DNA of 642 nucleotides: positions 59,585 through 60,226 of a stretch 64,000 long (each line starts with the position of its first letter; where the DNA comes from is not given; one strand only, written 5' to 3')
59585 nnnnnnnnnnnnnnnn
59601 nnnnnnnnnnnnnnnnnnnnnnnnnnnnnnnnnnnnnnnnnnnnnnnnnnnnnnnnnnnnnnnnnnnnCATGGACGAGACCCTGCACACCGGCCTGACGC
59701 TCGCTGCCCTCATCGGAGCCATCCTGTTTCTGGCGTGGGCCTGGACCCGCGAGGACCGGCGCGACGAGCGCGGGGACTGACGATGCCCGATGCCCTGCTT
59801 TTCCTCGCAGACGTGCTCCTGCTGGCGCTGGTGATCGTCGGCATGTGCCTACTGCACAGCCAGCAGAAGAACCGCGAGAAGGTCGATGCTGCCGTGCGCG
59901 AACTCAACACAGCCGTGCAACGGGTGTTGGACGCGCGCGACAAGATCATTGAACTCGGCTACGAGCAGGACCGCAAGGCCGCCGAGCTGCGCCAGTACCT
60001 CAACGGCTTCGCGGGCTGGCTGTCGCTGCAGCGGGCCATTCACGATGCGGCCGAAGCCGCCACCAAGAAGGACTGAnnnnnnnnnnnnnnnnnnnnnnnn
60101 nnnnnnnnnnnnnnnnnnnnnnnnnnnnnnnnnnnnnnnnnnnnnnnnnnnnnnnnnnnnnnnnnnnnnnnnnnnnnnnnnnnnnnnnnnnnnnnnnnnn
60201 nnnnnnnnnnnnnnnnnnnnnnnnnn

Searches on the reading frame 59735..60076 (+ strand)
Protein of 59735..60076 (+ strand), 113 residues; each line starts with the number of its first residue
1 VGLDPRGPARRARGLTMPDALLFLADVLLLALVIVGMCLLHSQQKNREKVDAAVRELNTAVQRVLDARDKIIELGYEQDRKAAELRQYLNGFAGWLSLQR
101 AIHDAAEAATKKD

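Call 53: search_protein_families(library=phrogs, proteins=[window:59735-60076:+], max_evalue=0.001)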
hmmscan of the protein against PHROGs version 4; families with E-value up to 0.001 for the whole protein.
window:59735-60076:+ (113 aa): 1 family
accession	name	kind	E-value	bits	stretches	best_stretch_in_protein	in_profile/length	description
phrog_23288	-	unknown function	0.00085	20.7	1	27-90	10-73/111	-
